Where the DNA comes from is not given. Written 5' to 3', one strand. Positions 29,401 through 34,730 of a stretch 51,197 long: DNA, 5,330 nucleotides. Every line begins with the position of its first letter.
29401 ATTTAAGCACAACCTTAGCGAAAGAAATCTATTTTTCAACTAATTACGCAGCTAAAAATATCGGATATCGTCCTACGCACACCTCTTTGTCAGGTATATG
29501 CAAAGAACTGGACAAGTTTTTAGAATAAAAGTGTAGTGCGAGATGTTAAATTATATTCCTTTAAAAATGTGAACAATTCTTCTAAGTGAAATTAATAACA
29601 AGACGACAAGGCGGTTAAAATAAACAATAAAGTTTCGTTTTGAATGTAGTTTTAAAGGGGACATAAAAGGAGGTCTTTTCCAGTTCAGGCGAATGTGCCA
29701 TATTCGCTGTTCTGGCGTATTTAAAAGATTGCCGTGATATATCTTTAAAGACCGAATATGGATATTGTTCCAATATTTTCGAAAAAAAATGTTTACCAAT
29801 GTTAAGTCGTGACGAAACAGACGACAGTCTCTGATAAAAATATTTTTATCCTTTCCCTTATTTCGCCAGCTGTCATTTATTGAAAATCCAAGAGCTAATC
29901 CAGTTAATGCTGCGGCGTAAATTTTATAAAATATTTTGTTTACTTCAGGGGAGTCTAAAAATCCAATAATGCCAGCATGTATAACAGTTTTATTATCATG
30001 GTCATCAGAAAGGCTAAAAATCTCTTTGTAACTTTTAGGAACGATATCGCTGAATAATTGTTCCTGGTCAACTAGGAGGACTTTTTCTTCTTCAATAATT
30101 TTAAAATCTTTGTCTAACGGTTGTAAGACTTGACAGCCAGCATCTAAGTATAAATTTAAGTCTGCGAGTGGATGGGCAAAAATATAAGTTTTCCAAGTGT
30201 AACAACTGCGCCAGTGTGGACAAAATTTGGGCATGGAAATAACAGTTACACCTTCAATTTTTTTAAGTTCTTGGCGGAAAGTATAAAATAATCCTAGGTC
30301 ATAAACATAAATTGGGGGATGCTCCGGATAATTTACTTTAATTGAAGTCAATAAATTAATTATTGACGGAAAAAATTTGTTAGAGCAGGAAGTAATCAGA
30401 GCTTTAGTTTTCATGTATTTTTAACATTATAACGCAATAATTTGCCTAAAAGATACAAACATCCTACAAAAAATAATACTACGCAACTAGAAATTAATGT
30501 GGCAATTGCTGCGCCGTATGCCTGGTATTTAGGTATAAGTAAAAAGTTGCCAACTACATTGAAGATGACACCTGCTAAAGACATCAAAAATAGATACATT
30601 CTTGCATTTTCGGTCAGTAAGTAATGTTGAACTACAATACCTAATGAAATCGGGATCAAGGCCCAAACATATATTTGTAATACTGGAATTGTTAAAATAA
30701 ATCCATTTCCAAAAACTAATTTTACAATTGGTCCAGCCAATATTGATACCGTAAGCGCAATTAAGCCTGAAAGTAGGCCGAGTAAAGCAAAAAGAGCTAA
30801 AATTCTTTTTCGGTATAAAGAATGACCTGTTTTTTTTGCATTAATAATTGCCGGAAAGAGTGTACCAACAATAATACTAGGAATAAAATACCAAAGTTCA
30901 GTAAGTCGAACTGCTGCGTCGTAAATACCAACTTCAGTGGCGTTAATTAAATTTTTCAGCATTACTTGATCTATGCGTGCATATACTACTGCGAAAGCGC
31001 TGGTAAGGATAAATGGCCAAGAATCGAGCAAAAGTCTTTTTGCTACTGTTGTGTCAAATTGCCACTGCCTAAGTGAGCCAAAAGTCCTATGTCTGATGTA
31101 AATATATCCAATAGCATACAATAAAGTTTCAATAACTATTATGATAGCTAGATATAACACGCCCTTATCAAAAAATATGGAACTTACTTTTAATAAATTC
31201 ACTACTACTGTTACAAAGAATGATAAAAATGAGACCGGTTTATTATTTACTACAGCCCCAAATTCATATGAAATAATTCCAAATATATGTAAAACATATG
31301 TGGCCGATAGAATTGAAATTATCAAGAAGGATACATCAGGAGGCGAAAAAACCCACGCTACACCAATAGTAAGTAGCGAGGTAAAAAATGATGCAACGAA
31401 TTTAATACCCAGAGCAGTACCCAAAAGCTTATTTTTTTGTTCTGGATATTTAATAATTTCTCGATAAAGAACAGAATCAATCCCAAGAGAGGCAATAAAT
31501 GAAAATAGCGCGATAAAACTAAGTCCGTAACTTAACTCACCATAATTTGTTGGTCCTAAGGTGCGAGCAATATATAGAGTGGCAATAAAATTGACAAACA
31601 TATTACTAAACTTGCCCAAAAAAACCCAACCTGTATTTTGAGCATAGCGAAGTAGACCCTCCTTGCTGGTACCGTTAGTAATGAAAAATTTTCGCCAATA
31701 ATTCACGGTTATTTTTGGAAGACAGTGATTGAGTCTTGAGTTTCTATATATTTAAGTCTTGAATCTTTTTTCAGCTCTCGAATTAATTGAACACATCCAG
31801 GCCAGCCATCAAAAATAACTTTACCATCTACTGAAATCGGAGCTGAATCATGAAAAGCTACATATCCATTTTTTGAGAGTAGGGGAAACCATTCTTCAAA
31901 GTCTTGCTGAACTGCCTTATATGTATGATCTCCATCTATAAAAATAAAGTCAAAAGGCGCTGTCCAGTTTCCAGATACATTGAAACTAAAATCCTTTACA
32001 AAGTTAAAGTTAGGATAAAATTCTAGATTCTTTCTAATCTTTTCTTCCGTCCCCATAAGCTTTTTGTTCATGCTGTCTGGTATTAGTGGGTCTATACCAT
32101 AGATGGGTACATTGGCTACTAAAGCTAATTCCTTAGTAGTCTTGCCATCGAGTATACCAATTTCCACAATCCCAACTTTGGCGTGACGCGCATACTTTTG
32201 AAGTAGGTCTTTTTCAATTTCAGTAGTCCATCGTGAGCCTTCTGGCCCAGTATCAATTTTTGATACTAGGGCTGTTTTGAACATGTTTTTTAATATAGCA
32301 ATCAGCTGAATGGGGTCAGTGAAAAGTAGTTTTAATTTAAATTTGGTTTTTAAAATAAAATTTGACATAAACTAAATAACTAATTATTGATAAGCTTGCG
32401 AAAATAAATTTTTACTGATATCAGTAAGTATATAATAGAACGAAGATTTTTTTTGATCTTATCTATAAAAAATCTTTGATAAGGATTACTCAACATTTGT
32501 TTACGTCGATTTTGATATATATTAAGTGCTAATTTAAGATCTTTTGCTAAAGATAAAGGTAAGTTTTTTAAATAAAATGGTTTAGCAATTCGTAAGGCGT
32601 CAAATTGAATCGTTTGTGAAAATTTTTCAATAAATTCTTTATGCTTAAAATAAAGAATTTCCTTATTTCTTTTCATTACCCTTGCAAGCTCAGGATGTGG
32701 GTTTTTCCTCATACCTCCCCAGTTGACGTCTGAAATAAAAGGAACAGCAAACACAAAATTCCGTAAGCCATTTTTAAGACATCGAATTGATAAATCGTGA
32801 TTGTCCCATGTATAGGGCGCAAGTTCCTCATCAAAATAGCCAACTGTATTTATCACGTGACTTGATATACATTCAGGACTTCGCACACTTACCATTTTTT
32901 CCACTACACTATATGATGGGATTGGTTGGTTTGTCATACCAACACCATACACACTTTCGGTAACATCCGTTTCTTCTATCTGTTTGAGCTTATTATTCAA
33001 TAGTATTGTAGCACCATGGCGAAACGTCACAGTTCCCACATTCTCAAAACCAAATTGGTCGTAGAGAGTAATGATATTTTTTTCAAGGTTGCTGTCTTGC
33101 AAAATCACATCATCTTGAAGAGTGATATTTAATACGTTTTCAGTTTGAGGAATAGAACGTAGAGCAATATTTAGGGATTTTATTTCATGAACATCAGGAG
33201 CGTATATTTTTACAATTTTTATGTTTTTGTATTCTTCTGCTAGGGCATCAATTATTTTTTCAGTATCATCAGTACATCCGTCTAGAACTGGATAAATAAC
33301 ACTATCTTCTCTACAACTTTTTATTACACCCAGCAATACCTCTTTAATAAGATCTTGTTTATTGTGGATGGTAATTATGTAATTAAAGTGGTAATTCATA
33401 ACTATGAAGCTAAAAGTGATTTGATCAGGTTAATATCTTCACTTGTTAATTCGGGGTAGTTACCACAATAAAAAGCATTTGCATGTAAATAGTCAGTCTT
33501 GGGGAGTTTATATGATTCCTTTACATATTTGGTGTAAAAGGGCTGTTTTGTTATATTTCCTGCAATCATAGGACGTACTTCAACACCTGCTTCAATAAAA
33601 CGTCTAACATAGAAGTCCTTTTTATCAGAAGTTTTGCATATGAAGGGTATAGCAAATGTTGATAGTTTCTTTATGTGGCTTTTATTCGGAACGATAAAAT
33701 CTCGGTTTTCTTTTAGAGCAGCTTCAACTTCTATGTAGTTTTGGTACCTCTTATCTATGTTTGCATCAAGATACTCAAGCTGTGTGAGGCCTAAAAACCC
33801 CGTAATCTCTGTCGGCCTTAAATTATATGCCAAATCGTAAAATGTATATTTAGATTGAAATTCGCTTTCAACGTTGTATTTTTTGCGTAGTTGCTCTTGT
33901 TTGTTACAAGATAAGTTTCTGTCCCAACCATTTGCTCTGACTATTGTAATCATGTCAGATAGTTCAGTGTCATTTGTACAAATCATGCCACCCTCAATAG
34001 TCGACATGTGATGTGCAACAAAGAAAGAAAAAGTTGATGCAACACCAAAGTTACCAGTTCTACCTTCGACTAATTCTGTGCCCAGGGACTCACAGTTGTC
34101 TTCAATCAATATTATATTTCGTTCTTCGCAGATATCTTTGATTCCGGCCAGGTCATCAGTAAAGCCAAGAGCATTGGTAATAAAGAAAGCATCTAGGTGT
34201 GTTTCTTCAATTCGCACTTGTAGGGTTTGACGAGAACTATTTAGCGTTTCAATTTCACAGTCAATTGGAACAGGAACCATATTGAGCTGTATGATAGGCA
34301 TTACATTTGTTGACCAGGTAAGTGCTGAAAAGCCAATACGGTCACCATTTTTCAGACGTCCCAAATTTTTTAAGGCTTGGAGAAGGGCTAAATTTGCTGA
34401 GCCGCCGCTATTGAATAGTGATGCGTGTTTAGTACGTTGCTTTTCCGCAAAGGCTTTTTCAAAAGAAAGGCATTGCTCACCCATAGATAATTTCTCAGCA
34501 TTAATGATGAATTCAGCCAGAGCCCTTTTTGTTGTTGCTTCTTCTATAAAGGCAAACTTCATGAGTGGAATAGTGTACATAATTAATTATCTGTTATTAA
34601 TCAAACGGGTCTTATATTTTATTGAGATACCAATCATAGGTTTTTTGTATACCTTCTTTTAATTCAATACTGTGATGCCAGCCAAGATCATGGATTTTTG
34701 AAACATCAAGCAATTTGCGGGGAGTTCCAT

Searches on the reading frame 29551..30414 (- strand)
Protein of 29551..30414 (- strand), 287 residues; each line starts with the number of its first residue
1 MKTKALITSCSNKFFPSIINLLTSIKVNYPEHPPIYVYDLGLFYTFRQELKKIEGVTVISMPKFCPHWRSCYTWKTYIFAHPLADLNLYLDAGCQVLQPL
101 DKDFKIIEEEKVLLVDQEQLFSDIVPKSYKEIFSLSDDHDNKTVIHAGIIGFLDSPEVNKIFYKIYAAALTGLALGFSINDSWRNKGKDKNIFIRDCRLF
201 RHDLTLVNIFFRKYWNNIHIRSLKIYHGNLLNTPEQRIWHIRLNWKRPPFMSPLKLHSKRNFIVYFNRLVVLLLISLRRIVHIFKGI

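Call 3: search_protein_families(library=pfam, proteins=[window:29551-30414:-])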
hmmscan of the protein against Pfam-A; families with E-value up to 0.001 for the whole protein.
window:29551-30414:- (287 aa): 0 families

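Call 4: search_protein_families(library=ncbifam, proteins=[window:29551-30414:-])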
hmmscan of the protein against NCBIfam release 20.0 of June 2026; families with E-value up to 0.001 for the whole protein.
window:29551-30414:- (287 aa): 0 families

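Call 21: search_protein_families(library=pfam, proteins=[window:29551-30414:-], max_evalue=10)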
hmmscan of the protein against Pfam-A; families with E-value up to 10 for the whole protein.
window:29551-30414:- (287 aa): 1 family
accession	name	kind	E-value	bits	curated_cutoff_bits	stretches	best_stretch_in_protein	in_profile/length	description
PF07801.16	DUF1647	-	0.091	13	25.7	1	6-80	64-141/141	Protein of unknown function (DUF1647)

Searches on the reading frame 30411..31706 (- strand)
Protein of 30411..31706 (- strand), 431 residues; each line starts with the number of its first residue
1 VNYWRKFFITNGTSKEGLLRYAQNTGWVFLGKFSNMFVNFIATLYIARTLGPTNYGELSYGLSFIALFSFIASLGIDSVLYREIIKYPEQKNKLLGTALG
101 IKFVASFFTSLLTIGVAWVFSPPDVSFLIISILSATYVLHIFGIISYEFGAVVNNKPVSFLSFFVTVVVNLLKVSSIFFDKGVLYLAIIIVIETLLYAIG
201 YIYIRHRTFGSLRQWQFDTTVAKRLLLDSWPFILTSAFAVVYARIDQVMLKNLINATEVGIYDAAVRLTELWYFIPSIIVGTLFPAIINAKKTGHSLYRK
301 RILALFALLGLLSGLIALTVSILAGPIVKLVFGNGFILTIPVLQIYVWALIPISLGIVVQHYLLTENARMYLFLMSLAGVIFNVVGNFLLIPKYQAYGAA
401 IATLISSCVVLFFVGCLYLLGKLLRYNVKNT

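Call 8: search_protein_families(library=pfam, proteins=[window:30411-31706:-])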
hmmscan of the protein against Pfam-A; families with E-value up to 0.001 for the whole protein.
window:30411-31706:- (431 aa): 2 families
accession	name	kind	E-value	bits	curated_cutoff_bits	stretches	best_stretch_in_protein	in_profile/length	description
PF01943.22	Polysacc_synt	-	7.2e-28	98.2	28.2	1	22-288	2-271/274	Polysaccharide biosynthesis protein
PF13440.11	Polysacc_synt_3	-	3.4e-13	49.9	23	1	46-336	2-288/293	Polysaccharide biosynthesis protein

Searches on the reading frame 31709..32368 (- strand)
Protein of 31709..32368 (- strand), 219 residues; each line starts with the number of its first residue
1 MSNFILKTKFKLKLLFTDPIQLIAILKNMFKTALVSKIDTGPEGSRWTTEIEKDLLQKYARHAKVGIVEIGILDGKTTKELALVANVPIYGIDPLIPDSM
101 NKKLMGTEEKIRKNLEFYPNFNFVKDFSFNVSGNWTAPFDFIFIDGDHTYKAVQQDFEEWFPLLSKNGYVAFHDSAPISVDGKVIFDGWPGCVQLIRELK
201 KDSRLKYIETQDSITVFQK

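Call 8: search_protein_families(library=pfam, proteins=[window:31709-32368:-])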
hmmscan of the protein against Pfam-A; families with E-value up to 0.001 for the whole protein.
window:31709-32368:- (219 aa): 1 family
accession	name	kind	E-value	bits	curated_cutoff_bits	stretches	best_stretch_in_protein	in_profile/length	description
PF13578.12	Methyltransf_24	-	1.9e-15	58.1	26.3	1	68-174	1-104/105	Methyltransferase domain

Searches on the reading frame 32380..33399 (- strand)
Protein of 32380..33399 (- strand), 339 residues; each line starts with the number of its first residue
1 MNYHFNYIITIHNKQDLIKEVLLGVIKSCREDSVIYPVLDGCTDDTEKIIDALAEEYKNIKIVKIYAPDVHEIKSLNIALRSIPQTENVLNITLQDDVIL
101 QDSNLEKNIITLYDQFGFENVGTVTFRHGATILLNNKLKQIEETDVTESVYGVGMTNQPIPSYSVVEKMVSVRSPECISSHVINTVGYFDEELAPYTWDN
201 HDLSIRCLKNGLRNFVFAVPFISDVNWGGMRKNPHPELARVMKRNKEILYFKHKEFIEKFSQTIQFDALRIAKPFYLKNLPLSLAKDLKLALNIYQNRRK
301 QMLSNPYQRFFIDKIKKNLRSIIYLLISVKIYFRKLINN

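Call 8: search_protein_families(library=pfam, proteins=[window:32380-33399:-])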
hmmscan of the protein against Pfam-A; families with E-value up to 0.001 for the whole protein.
window:32380-33399:- (339 aa): 1 family
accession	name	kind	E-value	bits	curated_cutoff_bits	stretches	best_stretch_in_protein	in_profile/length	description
PF00535.33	Glycos_transf_2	-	3e-05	24.4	23.3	1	8-64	3-59/168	Glycosyl transferase family 2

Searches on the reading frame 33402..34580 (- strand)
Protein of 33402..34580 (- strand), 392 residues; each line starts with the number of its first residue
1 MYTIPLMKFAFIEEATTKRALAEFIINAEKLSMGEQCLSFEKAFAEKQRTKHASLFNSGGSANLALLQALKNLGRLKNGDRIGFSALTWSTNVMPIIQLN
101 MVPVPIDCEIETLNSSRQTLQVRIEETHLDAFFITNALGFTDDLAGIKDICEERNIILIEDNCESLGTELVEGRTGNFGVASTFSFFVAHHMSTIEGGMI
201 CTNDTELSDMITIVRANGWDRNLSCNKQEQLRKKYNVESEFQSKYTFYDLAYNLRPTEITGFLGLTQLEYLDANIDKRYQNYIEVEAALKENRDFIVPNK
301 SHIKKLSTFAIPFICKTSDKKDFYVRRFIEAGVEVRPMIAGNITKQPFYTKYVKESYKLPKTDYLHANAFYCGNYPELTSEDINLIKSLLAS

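Call 8: search_protein_families(library=pfam, proteins=[window:33402-34580:-])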
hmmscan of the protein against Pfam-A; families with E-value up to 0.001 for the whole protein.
window:33402-34580:- (392 aa): 1 family
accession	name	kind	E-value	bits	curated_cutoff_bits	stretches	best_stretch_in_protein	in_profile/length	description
PF01041.23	DegT_DnrJ_EryC1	-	8.6e-57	193.4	19.8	1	20-385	9-354/360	DegT/DnrJ/EryC1/StrS aminotransferase family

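Call 45: search_protein_families(library=ncbifam, proteins=[window:33402-34580:-], max_evalue=1e-15)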
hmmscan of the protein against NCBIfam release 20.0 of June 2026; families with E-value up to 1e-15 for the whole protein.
window:33402-34580:- (392 aa): 4 families
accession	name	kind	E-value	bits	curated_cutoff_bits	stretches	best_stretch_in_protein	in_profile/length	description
NF011936.0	PRK15407.1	equivalog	6e-67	226.2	423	1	30-388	60-430/440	lipopolysaccharide biosynthesis protein RfbH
TIGR03588.1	PseC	equivalog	1.5e-36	126.2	423.5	1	24-389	19-375/380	UDP-4-amino-4,6-dideoxy-N-acetyl-beta-L-altrosamine transaminase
TIGR04181.1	NHT_00031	hypoth_equivalog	3.1e-30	105.3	420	1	32-358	27-344/359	LegC family aminotransferase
NF008658.2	PRK11658.1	equivalog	8.1e-21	74.1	631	1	25-385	23-368/379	UDP-4-amino-4-deoxy-L-arabinose aminotransferase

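Call 46: search_solved_structures(query=window:33402-34580:-, max_evalue=1e-20, show_alignments=1)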
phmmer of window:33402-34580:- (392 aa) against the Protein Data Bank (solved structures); distinct sequences matched with E-value up to 1e-20: 10.
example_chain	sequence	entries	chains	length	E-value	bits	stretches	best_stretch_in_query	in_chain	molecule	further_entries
2gms_A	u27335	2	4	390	2.4e-51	178.1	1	23-389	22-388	Putative pyridoxamine 5-phosphate-dependent dehydrase, Wbdk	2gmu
3b8x_A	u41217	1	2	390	2.5e-50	174.8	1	23-389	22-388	Pyridoxamine 5-phosphate-dependent dehydrase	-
2r0t_A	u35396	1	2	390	4.5e-50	173.9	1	23-389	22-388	Pyridoxamine 5-phosphate-dependent dehydrase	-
3gr9_A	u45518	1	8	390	1.2e-49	172.5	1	23-389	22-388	ColD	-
3bcx_A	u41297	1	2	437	8.7e-44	153.2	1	36-387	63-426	CDP-6-deoxy-L-threo-D-glycero-4-hexulose-3-dehydrase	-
3bb8_A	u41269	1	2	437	1.6e-42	149.1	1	36-387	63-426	CDP-4-keto-6-deoxy-D-glucose-3-dehydrase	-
9wvy_A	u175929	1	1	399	1e-25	93.7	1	27-357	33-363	Putative NDP-4-keto-6-deoxyglucose-3-dehydratase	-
3bn1_A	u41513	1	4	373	2e-21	79.6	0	32-222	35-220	Perosamine synthetase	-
3dr7_A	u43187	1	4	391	2.4e-21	79.4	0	32-222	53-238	Putative perosamine synthetase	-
3dr4_A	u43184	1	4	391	3.3e-21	78.9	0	32-222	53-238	Putative perosamine synthetase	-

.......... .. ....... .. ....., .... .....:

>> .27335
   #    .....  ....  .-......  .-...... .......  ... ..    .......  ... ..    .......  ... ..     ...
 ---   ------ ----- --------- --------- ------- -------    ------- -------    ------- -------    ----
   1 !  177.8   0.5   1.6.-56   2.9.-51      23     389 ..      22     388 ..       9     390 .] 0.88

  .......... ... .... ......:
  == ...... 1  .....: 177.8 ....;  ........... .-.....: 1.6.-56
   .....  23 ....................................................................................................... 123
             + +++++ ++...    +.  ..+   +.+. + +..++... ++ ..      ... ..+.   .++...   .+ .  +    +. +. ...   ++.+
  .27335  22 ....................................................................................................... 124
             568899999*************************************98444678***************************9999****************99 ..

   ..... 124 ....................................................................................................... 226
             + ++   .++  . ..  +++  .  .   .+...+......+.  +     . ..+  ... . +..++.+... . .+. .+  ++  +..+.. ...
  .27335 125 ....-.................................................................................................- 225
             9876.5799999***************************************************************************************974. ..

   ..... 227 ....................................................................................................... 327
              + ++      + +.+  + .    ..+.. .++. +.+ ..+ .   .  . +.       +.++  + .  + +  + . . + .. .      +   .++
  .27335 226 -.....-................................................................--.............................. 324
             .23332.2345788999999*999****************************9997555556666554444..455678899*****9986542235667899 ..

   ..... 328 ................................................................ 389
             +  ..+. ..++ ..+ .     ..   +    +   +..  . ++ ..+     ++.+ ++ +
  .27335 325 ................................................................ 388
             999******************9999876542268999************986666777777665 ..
